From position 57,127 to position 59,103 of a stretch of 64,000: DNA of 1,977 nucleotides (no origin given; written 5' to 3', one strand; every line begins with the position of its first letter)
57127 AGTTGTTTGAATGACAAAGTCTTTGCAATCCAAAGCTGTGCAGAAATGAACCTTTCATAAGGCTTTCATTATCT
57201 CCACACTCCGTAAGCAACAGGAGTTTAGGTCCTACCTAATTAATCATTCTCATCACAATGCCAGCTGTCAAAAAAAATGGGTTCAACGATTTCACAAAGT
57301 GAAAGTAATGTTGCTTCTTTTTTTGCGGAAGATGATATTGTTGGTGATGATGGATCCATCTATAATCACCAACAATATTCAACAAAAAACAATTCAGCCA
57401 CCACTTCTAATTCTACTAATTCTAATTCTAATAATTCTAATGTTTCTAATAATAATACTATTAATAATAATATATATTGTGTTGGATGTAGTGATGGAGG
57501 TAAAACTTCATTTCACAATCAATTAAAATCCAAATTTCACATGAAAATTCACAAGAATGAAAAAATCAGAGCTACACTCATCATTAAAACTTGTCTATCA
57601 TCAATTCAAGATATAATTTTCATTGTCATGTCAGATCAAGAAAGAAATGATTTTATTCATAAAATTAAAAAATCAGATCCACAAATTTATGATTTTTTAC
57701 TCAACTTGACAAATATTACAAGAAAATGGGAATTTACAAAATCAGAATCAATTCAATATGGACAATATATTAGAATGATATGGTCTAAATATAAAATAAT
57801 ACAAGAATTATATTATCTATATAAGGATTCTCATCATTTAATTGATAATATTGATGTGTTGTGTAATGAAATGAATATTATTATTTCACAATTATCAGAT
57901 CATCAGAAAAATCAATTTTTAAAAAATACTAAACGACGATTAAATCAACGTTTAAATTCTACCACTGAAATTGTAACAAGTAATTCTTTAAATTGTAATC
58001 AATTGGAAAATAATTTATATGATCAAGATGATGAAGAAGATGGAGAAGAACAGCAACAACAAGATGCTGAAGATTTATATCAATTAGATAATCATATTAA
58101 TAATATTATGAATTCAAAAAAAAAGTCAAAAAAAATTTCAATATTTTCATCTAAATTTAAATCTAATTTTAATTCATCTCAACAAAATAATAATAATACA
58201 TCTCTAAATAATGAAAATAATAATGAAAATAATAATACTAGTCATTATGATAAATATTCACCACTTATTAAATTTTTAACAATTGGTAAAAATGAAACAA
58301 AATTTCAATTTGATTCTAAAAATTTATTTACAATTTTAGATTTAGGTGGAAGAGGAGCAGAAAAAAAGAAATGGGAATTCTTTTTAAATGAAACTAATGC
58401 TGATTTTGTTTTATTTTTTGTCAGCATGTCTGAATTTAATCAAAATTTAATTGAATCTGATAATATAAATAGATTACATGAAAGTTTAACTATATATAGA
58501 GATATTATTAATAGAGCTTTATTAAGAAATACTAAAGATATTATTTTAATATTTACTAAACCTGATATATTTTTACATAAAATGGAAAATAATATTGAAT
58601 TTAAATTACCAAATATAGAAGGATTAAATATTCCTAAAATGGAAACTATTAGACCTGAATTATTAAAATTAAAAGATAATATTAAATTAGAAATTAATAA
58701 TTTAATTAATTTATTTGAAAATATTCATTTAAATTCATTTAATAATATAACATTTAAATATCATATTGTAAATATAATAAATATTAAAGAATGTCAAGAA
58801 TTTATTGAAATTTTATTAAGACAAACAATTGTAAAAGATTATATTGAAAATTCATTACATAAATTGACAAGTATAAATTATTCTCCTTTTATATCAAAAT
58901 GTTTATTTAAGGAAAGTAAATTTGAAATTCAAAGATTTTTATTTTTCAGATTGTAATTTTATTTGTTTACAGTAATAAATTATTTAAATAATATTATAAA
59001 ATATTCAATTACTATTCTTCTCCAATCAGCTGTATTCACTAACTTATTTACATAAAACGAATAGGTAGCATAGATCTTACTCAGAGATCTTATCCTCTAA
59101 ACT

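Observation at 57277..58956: G-alpha-like protein missing the switch-II catalytic glutamine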

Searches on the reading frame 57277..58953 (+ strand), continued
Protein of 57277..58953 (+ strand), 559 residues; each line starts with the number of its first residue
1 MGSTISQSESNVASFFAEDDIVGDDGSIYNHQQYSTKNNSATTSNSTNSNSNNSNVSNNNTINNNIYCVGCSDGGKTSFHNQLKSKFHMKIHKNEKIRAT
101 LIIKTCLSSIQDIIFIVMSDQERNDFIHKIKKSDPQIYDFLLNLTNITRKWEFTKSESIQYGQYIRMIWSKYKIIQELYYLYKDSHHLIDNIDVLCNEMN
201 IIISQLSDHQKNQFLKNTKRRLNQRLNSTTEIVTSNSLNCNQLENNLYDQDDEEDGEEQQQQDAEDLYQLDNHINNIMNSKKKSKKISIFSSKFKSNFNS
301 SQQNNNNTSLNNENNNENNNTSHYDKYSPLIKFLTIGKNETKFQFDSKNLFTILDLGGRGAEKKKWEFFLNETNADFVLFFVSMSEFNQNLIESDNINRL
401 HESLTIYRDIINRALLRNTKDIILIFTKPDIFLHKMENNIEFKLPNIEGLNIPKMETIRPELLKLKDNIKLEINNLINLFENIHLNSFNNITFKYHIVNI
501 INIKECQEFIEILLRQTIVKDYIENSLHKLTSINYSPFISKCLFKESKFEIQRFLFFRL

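Call 52: fold_search(model_id=the predicted structure, library=pdb)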
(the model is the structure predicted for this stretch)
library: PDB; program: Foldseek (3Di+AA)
matches with E <= 10: 1489; with E <= 0.001: 677
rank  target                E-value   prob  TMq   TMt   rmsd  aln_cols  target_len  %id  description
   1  8buz_B                3.1e-12  1.00  0.41  0.64   8.3       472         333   15  Structure of Adenylyl cyclase 8 bound to stimulatory G-protein, Ca2+/Calmodulin, Forskolin and MANT-GTP (released 2023-12-13)
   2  1shz_A                6.4e-12  1.00  0.43  0.69   9.2       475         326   16  Crystal Structure of the p115RhoGEF rgRGS Domain in A Complex with Galpha(13):Galpha(i1) Chimera (released 2005-01-18)
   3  1cs4_C                7.9e-12  1.00  0.41  0.65   7.4       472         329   17  COMPLEX OF GS-ALPHA WITH THE CATALYTIC DOMAINS OF MAMMALIAN ADENYLYL CYCLASE: COMPLEX WITH 2'-DEOXY-ADENOSINE 3'-MONOP (released 2001-01-10)
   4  1cul_C                1.1e-11  1.00  0.44  0.70   7.0       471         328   16  COMPLEX OF GS-ALPHA WITH THE CATALYTIC DOMAINS OF MAMMALIAN ADENYLYL CYCLASE: COMPLEX WITH 2',5'-DIDEOXY-ADENOSINE 3'- (released 2001-01-10)
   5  3ab3_A                1.1e-11  1.00  0.38  0.62  12.1       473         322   15  Crystal structure of p115RhoGEF RGS domain in complex with G alpha 13 (released 2010-12-29)
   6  3ab3_C                1.6e-11  1.00  0.38  0.63  11.6       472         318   15  Crystal structure of p115RhoGEF RGS domain in complex with G alpha 13 (released 2010-12-29)
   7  3cx6_A                2.0e-11  1.00  0.41  0.68   7.1       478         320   15  Crystal Structure of PDZRhoGEF rgRGS Domain in a Complex with Galpha-13 Bound to GDP (released 2008-10-28)
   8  1cjk_C                2.2e-11  1.00  0.40  0.62   7.5       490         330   16  COMPLEX OF GS-ALPHA WITH THE CATALYTIC DOMAINS OF MAMMALIAN ADENYLYL CYCLASE: COMPLEX WITH ADENOSINE 5'-(ALPHA THIO)-T (released 1999-08-31)
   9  1zca_A                2.4e-11  1.00  0.43  0.72   8.9       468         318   16  Crystal structure of G alpha 12 in complex with GDP, Mg2+ and AlF4- (released 2005-11-15)
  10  1azs_C                2.5e-11  1.00  0.44  0.69   6.8       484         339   16  COMPLEX OF GS-ALPHA WITH THE CATALYTIC DOMAINS OF MAMMALIAN ADENYLYL CYCLASE (released 1998-02-25)
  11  9u3p_B                2.8e-11  1.00  0.41  0.65   8.8       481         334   16  Cryo-EM structure of human AC9-Gs complex (soluble domain) (released 2025-06-11)
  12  1zca_B                3.3e-11  1.00  0.43  0.72   8.9       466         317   16  Crystal structure of G alpha 12 in complex with GDP, Mg2+ and AlF4- (released 2005-11-15)
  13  1cjv_C                3.3e-11  1.00  0.42  0.66   7.5       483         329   17  COMPLEX OF GS-ALPHA WITH THE CATALYTIC DOMAINS OF MAMMALIAN ADENYLYL CYCLASE: COMPLEX WITH BETA-L-2',3'-DIDEOXYATP, MG (released 1999-08-31)
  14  1svs                  4.3e-11  1.00  0.40  0.67  10.4       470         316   16  Structure of the K180P mutant of Gi alpha subunit bound to GppNHp. (released 2004-06-01)
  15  3c14_C                5.0e-11  1.00  0.41  0.65   8.9       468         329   16  Complex of GS-Alpha with the Catalytic Domains of Mammalian Adenylyl Cyclase: Complex with Pyrophosphate and Ca (released 2009-02-03)
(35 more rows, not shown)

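Call 72: find_encoding_contigs(protein=P0012, flank=3000, max_places=2)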
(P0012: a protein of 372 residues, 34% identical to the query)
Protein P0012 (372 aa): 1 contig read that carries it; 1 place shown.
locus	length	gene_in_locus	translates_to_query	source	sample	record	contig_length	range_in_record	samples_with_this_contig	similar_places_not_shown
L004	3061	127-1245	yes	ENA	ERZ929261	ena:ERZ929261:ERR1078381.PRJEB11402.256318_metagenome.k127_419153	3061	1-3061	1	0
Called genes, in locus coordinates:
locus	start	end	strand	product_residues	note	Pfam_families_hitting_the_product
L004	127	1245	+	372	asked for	PF00025:Arf (faint), PF00503:G-alpha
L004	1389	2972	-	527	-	PF02515:CoA_transf_3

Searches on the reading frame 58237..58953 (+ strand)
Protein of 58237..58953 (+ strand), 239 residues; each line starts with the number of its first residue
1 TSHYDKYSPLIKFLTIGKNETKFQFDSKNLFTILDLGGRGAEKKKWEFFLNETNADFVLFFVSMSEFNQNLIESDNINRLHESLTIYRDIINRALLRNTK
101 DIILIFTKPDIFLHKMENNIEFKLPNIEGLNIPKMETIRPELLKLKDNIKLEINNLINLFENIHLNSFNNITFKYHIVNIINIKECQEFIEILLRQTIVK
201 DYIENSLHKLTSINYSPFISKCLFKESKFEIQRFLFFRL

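Call 58: find_homologous_proteins(query=A4, max_evalue=1e-15)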
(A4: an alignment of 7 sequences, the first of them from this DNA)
Query A4 (7 sequences) (239 aa, profile of the alignment): 2 proteins with E <= 1e-15 among 2137 candidates.
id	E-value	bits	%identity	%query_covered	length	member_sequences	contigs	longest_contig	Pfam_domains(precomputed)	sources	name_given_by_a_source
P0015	9.9e-78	279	28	89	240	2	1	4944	PF00503.27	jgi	-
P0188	6.4e-52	194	29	80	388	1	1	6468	PF00503.27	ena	-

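Call 71: find_encoding_contigs(protein=P0188, flank=4000, max_places=2)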
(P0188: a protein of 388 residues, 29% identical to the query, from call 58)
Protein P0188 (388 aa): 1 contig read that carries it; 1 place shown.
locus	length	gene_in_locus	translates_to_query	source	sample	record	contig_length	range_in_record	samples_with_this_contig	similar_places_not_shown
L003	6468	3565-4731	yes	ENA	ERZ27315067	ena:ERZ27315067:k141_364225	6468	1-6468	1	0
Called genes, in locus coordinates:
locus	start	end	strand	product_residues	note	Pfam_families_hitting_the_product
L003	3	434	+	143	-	?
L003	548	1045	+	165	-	-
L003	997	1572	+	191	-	-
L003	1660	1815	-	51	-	-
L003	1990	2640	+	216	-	-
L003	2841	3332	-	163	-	-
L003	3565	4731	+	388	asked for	PF00503:G-alpha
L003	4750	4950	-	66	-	PF00067:p450 (weak)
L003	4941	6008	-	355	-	PF00067:p450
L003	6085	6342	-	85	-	-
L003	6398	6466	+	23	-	?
